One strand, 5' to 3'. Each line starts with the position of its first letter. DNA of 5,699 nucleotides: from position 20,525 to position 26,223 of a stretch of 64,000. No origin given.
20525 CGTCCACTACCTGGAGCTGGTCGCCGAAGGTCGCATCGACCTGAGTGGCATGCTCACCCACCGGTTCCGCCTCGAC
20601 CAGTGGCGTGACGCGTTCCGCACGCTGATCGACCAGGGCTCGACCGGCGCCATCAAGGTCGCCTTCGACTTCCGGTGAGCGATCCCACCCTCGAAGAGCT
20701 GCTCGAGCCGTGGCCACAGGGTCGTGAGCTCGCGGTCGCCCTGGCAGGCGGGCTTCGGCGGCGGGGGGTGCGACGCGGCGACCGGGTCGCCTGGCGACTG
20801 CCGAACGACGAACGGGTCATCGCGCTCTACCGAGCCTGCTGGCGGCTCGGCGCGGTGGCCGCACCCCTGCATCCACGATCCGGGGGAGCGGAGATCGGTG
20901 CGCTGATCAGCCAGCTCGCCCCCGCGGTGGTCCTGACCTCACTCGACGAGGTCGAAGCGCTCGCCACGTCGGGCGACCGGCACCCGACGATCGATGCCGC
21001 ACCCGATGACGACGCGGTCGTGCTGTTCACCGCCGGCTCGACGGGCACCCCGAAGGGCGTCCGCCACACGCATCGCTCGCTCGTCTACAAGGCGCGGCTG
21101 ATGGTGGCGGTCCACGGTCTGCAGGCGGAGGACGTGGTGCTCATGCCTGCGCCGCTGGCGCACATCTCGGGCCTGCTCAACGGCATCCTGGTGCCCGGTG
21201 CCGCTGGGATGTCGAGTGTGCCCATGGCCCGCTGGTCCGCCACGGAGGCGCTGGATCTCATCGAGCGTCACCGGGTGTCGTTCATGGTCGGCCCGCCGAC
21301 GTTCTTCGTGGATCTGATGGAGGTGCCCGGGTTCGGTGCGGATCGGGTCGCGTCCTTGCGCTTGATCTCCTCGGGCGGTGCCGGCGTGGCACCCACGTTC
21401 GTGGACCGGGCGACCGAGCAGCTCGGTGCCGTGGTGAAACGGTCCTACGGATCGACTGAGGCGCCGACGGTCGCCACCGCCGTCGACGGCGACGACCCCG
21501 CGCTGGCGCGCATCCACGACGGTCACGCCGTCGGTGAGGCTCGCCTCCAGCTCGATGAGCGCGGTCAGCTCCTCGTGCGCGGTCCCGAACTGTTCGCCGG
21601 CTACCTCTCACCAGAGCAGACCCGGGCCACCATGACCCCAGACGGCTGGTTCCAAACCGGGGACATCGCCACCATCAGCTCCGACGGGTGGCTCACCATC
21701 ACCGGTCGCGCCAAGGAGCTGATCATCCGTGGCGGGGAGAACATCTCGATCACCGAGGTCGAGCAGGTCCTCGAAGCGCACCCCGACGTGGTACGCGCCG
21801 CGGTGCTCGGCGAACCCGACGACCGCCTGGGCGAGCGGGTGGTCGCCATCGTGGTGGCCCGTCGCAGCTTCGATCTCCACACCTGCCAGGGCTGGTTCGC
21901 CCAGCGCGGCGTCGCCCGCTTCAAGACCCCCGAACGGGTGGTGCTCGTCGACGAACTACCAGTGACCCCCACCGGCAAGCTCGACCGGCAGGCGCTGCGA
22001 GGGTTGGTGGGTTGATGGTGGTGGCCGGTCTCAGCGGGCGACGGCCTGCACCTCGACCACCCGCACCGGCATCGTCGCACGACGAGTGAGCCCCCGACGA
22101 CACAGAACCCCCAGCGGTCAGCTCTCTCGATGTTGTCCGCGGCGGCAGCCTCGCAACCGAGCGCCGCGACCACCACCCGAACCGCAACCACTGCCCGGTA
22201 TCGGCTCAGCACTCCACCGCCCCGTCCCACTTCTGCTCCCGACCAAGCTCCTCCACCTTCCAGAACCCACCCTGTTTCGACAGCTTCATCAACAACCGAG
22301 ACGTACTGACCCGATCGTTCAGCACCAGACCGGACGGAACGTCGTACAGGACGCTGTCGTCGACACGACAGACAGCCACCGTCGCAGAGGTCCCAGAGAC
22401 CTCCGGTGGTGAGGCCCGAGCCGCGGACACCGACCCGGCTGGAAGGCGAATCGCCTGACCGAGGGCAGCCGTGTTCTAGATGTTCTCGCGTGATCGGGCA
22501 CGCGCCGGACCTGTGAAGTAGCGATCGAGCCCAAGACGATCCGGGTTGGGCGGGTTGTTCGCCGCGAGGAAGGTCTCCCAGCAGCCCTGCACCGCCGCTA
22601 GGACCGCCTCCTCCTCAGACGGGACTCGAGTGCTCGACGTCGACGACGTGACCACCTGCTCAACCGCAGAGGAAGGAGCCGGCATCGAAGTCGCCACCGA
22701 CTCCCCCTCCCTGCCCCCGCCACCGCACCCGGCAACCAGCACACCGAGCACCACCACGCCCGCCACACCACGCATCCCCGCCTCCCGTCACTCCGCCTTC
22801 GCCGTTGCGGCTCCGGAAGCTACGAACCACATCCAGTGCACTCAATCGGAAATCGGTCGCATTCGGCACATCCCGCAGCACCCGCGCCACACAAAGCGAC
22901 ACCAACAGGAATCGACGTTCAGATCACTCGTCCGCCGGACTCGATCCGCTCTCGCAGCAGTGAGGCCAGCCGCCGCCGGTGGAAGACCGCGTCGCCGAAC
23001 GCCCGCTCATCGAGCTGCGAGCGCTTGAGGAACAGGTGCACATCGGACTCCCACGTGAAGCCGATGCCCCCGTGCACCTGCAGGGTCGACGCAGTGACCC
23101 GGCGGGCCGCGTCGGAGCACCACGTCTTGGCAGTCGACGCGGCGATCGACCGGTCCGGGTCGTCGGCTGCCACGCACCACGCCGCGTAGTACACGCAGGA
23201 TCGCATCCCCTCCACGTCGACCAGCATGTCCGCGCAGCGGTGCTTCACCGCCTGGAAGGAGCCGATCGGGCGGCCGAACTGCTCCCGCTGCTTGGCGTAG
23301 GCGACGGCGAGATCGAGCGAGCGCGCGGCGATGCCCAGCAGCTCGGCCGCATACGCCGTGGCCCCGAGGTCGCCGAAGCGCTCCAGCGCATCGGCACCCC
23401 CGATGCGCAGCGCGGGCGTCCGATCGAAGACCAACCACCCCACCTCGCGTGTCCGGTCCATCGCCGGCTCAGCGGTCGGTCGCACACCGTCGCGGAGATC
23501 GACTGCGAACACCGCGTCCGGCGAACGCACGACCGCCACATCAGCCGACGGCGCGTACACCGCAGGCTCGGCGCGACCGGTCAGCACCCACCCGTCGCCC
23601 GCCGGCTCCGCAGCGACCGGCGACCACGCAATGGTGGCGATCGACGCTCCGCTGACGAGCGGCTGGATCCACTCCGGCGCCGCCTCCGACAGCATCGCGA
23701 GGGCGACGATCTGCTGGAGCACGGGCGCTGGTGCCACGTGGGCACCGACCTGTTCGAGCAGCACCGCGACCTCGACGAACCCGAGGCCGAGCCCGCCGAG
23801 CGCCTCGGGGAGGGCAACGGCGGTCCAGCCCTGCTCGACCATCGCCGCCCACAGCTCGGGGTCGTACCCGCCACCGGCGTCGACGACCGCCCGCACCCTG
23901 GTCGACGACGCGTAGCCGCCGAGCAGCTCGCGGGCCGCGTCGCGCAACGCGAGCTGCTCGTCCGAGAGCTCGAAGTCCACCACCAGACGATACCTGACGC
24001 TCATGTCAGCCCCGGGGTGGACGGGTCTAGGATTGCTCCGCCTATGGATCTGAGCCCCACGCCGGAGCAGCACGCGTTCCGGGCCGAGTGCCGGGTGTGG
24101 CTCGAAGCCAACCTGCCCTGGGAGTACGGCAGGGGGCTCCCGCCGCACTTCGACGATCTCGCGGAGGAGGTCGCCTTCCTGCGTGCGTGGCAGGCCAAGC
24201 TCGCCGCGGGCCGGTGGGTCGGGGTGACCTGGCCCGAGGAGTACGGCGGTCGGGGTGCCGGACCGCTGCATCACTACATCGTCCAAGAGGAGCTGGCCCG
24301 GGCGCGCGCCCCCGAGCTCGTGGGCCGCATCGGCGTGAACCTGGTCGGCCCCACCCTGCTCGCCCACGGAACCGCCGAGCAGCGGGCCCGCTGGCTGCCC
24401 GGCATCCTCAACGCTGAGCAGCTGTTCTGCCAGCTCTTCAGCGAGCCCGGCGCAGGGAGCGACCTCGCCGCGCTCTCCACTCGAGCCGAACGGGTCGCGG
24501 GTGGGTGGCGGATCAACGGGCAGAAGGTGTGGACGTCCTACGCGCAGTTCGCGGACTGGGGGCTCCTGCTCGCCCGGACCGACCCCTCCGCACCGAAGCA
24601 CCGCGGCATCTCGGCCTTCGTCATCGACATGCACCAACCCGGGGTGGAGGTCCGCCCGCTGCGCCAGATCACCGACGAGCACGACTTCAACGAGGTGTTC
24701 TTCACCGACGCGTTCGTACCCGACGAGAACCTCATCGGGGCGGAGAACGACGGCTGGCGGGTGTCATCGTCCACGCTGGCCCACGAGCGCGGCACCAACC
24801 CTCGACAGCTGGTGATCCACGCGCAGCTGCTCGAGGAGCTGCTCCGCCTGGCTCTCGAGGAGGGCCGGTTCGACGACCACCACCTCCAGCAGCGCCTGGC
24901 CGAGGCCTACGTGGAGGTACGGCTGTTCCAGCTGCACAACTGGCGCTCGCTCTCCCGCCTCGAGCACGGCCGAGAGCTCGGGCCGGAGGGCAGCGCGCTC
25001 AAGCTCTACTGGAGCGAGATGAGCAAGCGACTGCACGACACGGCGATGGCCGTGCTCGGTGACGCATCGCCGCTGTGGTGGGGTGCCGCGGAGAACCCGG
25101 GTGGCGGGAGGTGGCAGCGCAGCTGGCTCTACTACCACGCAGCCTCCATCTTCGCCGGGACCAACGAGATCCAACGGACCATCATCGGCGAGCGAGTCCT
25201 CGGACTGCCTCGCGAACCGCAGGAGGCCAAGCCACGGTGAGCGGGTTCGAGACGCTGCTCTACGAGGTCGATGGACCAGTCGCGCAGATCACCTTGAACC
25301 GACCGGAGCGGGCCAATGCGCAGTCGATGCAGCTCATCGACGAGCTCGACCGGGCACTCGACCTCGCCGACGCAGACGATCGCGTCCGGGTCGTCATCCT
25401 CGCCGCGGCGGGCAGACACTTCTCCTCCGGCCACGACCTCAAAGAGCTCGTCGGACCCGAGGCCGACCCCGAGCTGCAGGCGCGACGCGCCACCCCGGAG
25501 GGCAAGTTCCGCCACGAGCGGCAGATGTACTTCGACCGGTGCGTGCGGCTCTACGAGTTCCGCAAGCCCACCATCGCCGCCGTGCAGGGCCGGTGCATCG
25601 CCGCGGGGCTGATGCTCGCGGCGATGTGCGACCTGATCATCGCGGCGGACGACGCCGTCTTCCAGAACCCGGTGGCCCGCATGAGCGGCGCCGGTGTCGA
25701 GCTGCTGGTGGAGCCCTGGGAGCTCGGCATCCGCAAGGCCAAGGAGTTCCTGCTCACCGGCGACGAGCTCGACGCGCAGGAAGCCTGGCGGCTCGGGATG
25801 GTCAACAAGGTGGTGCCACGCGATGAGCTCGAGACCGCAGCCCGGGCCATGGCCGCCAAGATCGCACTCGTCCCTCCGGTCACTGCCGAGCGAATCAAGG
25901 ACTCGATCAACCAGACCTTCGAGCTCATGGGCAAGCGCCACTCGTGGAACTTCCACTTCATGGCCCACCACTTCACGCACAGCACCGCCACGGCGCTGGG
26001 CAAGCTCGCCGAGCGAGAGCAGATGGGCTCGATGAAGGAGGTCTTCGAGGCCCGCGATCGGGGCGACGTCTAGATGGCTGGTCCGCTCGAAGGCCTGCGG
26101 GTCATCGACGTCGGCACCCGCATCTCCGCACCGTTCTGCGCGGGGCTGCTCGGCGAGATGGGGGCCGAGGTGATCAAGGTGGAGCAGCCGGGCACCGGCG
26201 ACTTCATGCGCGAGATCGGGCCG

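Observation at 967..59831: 17 copies of a 20-bp palindrome (core TGACR-N4-YGTCA, flanks near AACC...GGTT) mark nearly every promoter region of a >55-kb CoA-thioester catabolic supercluster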

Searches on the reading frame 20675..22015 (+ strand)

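Call 12: search_protein_families(library=pfam, proteins=[window:20675-22015:+], max_evalue=0.00001)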
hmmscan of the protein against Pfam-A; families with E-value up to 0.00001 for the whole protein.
window:20675-22015:+ (446 aa): 2 families
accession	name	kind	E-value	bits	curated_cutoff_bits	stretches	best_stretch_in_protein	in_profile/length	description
PF00501.34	AMP-binding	-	7.6e-56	190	29.9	1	17-311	28-384/384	AMP-binding enzyme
PF13193.12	AMP-binding_C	-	4.5e-15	56.8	24.5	1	361-435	1-76/76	AMP-binding enzyme C-terminal domain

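Call 55: search_protein_families(library=ncbifam, proteins=[window:20675-22015:+], max_evalue=1e-10)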
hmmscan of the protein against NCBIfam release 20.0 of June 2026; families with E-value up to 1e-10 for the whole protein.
window:20675-22015:+ (446 aa): 99 families (the best 25 are shown)
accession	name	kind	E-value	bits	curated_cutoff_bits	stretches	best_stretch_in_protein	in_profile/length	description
NF004837.0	PRK06187.1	subfamily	7.8e-86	288.4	476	1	94-442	153-519/531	long-chain-fatty-acid--CoA ligase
TIGR03208.1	cyc_hxne_CoA_lg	equivalog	3.1e-82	277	792.3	1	108-442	192-537/538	cyclohexanecarboxylate-CoA ligase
NF004758.0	PRK06087.1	equivalog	7.6e-82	275.4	736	1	78-442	157-532/548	medium-chain fatty-acid--CoA ligase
NF005801.1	PRK07656.1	equivalog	5e-75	253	657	1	105-442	158-500/500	FadD3 family acyl-CoA ligase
NF005702.0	PRK07514.1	subfamily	6e-70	236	558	1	95-442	141-497/506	malonyl-CoA synthase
TIGR01923.1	menE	equivalog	1.9e-67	228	330.15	1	22-441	11-442/442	o-succinylbenzoate--CoA ligase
NF005714.0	PRK07529.1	subfamily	3e-64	217.5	632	1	108-442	215-573/640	acyl-CoA synthetase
NF004511.1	PRK05852.1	equivalog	1.9e-63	214.9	650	1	99-442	143-501/505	FadD7 family fatty acid--CoA ligase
NF006181.0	PRK08314.1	subfamily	1.1e-62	212.1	705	1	99-439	192-548/563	long-chain-fatty-acid--CoA ligase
NF004114.0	PRK05605.1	equivalog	3.1e-62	210.7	766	1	98-442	208-566/575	long-chain-fatty-acid--CoA ligase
NF004822.0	PRK06178.1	equivalog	5.6e-62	210.1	782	1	89-442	191-564/571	acyl-CoA synthetase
NF052269.1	Staph_lig_FadD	equivalog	7.3e-62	209.3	650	1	106-442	145-490/499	long-chain-fatty-acid--CoA ligase FadD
NF005676.0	PRK07470.1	equivalog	2.8e-61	207.8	774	1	98-442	163-526/544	acyl-CoA synthetase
NF009233.0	PRK12583.1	subfamily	1.2e-59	202.2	832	1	110-443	200-548/558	fatty acid CoA ligase family protein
NF052580.1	Str24CoAsynCasG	equivalog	3.4e-59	200.6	750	1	98-441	175-546/548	steroid-24-oyl-CoA synthetase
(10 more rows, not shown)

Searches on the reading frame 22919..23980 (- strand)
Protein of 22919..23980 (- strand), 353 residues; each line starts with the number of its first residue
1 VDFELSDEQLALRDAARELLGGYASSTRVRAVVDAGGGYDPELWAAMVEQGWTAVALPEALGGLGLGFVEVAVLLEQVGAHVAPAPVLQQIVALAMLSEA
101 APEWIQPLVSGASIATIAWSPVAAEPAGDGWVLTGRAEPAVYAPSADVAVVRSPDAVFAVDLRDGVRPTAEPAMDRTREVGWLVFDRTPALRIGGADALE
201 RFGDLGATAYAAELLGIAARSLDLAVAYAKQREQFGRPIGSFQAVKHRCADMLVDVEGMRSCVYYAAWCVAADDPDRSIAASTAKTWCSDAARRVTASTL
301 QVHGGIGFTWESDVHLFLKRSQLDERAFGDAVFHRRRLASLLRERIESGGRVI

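Call 12: search_protein_families(library=pfam, proteins=[window:22919-23980:-], max_evalue=0.00001)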
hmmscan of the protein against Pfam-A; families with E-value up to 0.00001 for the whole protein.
window:22919-23980:- (353 aa): 3 families
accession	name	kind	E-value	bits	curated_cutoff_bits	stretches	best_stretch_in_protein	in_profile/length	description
PF00441.29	Acyl-CoA_dh_1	-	1.7e-31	109.8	22.4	1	205-339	13-146/150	Acyl-CoA dehydrogenase, C-terminal domain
PF02771.21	Acyl-CoA_dh_N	-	7.6e-12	46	22.9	1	6-90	1-86/113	Acyl-CoA dehydrogenase, N-terminal domain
PF08028.16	Acyl-CoA_dh_2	-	5e-09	37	22.7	1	210-312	3-114/134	Acyl-CoA dehydrogenase, C-terminal domain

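Call 55: search_protein_families(library=ncbifam, proteins=[window:22919-23980:-], max_evalue=1e-10)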
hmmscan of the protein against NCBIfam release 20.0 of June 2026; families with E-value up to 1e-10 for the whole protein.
window:22919-23980:- (353 aa): 12 families
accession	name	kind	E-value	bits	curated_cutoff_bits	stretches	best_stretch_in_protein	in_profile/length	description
NF050027.1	acylCoADhIpdE2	equivalog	8.7e-54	183.1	450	1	8-340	2-308/311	acyl-CoA dehydrogenase IpdE2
TIGR03203.1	pimD_small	equivalog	4.6e-38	131.3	652.7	1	198-339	231-373/378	pimeloyl-CoA dehydrogenase small subunit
NF008997.0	PRK12341.1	equivalog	3.3e-33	115.3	537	1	209-319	244-353/382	acyl-CoA dehydrogenase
NF002885.1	PRK03354.1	equivalog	2.9e-29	102.3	540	1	215-322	247-353/378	crotonobetainyl-CoA dehydrogenase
NF042439.1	SulpropCoADesulf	equivalog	2.4e-27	95.6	600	1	214-328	242-352/379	3-sulfinopropanoyl-CoA desulfinase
NF042972.1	AcrlCoAredClosAcrC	equivalog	3.1e-27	95.2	640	1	210-311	245-345/378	acryloyl-CoA reductase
NF045652.1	ProlPCPDhRedW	equivalog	1.4e-23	83.3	650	1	210-316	243-347/376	L-prolyl-[peptidyl-carrier protein] dehydrogenase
NF053553.1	prodigi_MBC_PigA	equivalog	7.7e-22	77.9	500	1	211-316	249-353/381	prodigiosin MBC biosynthesis dehydrogenase PigA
NF045552.1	GlutCoADH_Des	equivalog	1.4e-19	70.6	470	1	203-315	238-352/387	glutaryl-CoA dehydrogenase Acd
NF043006.1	CyhCrbnylCoADH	equivalog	7.1e-17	61.5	650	1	204-323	238-356/380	cyclohexane-1-carbonyl-CoA dehydrogenase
TIGR03207.1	cyc_hxne_CoA_dh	equivalog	2.1e-15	56.3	575.35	0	213-309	244-339/372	cyclohexanecarboxyl-CoA dehydrogenase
NF058590.1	AcCoDHFadEBacil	equivalog_domain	6.2e-13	48.1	600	0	206-322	256-390/586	acyl-CoA dehydrogenase FadE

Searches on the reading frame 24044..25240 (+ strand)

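Call 12: search_protein_families(library=pfam, proteins=[window:24044-25240:+], max_evalue=0.00001)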
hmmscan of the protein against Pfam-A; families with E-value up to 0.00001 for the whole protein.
window:24044-25240:+ (398 aa): 3 families
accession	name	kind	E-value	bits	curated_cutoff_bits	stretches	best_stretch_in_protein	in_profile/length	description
PF00441.29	Acyl-CoA_dh_1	-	5e-25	88.8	22.4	1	235-386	1-150/150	Acyl-CoA dehydrogenase, C-terminal domain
PF02771.21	Acyl-CoA_dh_N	-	6.7e-20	72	22.9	1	6-124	1-112/113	Acyl-CoA dehydrogenase, N-terminal domain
PF02770.24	Acyl-CoA_dh_M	-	7.3e-20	71.4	33.3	1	129-222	1-96/97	Acyl-CoA dehydrogenase, middle domain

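Call 55: search_protein_families(library=ncbifam, proteins=[window:24044-25240:+], max_evalue=1e-10)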
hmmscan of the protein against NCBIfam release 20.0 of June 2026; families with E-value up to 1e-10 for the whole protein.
window:24044-25240:+ (398 aa): 15 families
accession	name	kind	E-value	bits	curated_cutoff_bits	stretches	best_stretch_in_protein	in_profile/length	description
TIGR03204.1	pimC_large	equivalog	7.6e-70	235.8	623.85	1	2-388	1-395/395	pimeloyl-CoA dehydrogenase large subunit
NF045552.1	GlutCoADH_Des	equivalog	3.5e-29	102.2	470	1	58-261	51-256/387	glutaryl-CoA dehydrogenase Acd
NF045652.1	ProlPCPDhRedW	equivalog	4.7e-27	94.8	650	1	42-387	30-374/376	L-prolyl-[peptidyl-carrier protein] dehydrogenase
NF042972.1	AcrlCoAredClosAcrC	equivalog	7e-27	94.1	640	1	37-339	29-338/378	acryloyl-CoA reductase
NF043006.1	CyhCrbnylCoADH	equivalog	1.5e-26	93.3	650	1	60-383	51-373/380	cyclohexane-1-carbonyl-CoA dehydrogenase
NF053553.1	prodigi_MBC_PigA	equivalog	2.3e-26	92.8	500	1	49-387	42-380/381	prodigiosin MBC biosynthesis dehydrogenase PigA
NF008997.0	PRK12341.1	equivalog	3.1e-26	92.3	537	1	1-385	1-376/382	acyl-CoA dehydrogenase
TIGR03207.1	cyc_hxne_CoA_dh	equivalog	1e-22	80.4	575.35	1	58-239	46-228/372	cyclohexanecarboxyl-CoA dehydrogenase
NF042439.1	SulpropCoADesulf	equivalog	2.4e-22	79.2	600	1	51-232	31-215/379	3-sulfinopropanoyl-CoA desulfinase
NF002885.1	PRK03354.1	equivalog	4.2e-19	68.8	540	1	36-339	29-335/378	crotonobetainyl-CoA dehydrogenase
NF058590.1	AcCoDHFadEBacil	equivalog_domain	5.5e-18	64.8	600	1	59-240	68-248/586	acyl-CoA dehydrogenase FadE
TIGR03203.1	pimD_small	equivalog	2.5e-14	53.2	652.7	1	41-237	34-228/378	pimeloyl-CoA dehydrogenase small subunit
NF052270.1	Staph_DH_FadE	equivalog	1.2e-12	47.3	600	1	103-206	115-215/400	acyl-CoA dehydrogenase FadE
NF007000.1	PRK09463.1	subfamily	3.2e-12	45.6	600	1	53-250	82-298/726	acyl-CoA dehydrogenase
NF009586.0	PRK13026.1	subfamily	5.9e-12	44.7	608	1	55-250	119-333/777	acyl-CoA dehydrogenase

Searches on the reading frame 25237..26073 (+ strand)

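Call 13: search_protein_families(library=pfam, proteins=[window:25237-26073:+], max_evalue=0.00001)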
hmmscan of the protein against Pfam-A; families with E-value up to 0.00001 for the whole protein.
window:25237-26073:+ (278 aa): 2 families
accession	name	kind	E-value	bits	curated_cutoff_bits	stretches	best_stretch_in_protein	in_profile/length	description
PF00378.25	ECH_1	-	8.5e-47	160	27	1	14-250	5-230/251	Enoyl-CoA hydratase/isomerase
PF16113.10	ECH_2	-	1.3e-19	71.4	27.2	1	16-249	2-229/335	Enoyl-CoA hydratase/isomerase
